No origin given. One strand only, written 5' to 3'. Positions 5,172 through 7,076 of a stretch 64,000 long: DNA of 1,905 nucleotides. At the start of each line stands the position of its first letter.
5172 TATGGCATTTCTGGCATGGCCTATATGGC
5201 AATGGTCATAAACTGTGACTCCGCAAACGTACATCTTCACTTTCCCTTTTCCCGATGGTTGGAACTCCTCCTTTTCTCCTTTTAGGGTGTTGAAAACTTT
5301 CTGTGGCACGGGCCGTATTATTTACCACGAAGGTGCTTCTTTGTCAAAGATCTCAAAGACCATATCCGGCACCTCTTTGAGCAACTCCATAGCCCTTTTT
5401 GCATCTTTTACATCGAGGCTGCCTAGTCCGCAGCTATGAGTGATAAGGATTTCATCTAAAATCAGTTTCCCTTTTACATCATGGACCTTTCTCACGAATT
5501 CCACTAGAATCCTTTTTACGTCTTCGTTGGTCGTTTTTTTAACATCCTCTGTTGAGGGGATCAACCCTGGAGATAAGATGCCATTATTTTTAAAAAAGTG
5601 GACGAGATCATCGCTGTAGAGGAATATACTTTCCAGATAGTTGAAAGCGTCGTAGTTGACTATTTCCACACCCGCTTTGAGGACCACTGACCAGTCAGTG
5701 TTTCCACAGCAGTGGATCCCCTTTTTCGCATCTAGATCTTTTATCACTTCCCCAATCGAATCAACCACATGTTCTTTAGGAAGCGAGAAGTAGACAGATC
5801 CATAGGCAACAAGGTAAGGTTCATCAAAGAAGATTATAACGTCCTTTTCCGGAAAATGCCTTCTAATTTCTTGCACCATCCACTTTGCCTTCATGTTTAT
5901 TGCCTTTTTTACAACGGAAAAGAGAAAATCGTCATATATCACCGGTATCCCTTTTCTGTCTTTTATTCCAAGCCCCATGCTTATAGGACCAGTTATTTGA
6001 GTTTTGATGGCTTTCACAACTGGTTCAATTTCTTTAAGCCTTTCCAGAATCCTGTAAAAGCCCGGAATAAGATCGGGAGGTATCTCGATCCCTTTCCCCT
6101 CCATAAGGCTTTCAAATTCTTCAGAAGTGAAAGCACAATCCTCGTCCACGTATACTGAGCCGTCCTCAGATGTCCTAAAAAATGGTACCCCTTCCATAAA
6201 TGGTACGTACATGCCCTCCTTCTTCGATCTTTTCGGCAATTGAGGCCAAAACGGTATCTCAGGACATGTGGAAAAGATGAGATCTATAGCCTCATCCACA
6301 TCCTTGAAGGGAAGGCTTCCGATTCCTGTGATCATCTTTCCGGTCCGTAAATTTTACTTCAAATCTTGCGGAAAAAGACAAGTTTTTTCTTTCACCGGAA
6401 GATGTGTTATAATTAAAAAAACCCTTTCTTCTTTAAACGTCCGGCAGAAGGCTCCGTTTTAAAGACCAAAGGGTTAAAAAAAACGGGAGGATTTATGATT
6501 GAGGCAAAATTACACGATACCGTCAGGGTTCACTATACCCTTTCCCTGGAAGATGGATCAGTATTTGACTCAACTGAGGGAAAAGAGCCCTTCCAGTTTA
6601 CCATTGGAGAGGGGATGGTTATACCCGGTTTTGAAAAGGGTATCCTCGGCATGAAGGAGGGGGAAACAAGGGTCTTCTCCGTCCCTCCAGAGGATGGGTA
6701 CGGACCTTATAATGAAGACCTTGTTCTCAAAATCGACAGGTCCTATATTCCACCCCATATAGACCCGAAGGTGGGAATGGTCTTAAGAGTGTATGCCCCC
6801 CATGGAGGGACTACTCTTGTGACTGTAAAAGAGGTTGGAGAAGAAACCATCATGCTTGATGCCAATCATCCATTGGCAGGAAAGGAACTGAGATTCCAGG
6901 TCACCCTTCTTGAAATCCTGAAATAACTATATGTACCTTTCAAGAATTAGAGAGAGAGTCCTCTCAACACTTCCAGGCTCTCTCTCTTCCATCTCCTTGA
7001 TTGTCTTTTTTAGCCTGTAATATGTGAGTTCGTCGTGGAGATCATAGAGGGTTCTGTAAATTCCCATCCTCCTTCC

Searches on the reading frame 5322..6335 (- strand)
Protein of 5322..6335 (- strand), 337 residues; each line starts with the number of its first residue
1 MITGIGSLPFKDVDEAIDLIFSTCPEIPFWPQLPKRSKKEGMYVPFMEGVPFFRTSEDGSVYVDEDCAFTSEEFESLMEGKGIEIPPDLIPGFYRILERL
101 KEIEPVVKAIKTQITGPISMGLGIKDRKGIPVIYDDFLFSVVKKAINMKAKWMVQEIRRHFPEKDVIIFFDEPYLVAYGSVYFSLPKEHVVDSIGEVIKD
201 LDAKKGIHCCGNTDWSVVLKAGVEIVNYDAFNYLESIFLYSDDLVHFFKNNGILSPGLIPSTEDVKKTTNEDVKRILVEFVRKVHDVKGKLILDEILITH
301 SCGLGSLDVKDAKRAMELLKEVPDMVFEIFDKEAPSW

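Call 3: search_protein_families(library=pfam, proteins=[window:5322-6335:-], max_evalue=0.01)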
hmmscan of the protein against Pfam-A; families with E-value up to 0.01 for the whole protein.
window:5322-6335:- (337 aa): 1 family
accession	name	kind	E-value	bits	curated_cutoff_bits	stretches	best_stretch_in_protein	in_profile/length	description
PF18659.6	CelTOS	-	0.00044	21.1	27.2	1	241-296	37-92/122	Cell-traversal protein for ookinetes and sporozoites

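Call 4: search_protein_families(library=ncbifam, proteins=[window:5322-6335:-], max_evalue=0.01)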
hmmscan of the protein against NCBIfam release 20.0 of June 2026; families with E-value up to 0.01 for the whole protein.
window:5322-6335:- (337 aa): 1 family
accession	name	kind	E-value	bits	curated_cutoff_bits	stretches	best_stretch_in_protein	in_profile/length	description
NF003317.0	PRK04326.1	equivalog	0.0004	19.7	406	1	148-324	158-320/340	methionine synthase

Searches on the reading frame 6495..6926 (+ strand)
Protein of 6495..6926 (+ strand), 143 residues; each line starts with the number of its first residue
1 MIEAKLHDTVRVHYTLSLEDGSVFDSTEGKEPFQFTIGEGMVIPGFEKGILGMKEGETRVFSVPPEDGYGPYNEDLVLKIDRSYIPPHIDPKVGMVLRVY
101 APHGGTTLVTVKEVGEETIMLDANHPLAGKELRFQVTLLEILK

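Call 3: search_protein_families(library=pfam, proteins=[window:6495-6926:+], max_evalue=0.01)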
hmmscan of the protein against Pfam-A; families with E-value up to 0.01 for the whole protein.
window:6495-6926:+ (143 aa): 1 family
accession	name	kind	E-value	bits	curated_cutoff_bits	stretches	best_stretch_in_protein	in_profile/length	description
PF00254.34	FKBP_C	-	8.2e-24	84.2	21.1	1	4-73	5-75/94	FKBP-type peptidyl-prolyl cis-trans isomerase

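Call 4: search_protein_families(library=ncbifam, proteins=[window:6495-6926:+], max_evalue=0.01)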
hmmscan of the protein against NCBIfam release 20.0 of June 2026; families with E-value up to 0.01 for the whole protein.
window:6495-6926:+ (143 aa): 7 families
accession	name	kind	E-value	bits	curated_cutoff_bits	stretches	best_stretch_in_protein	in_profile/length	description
NF011676.0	PRK15095.1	equivalog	1.1e-25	90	125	1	7-141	8-143/156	FKBP-type peptidyl-prolyl cis-trans isomerase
NF008008.0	PRK10737.1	equivalog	1.3e-15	57.8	174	1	10-141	9-139/196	peptidylprolyl isomerase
TIGR00115.1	tig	equivalog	2.3e-12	46.5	180.2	1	3-141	148-231/410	trigger factor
NF053689.1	BamJ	equivalog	4.6e-08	33.5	100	1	6-75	96-170/184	BamJ family beta-barrel-assembly machinery protein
NF008150.0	PRK10902.1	equivalog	3.4e-07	29.9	215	1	6-71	163-227/271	FKBP-type peptidyl-prolyl cis-trans isomerase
NF008602.0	PRK11570.1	subfamily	7.6e-06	26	198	1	7-70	120-182/206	FKBP-type peptidyl-prolyl cis-trans isomerase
TIGR03516.1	ppisom_GldI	equivalog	2.1e-05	24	157.6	1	4-74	86-156/177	gliding motility-associated peptidyl-prolyl isomerase GldI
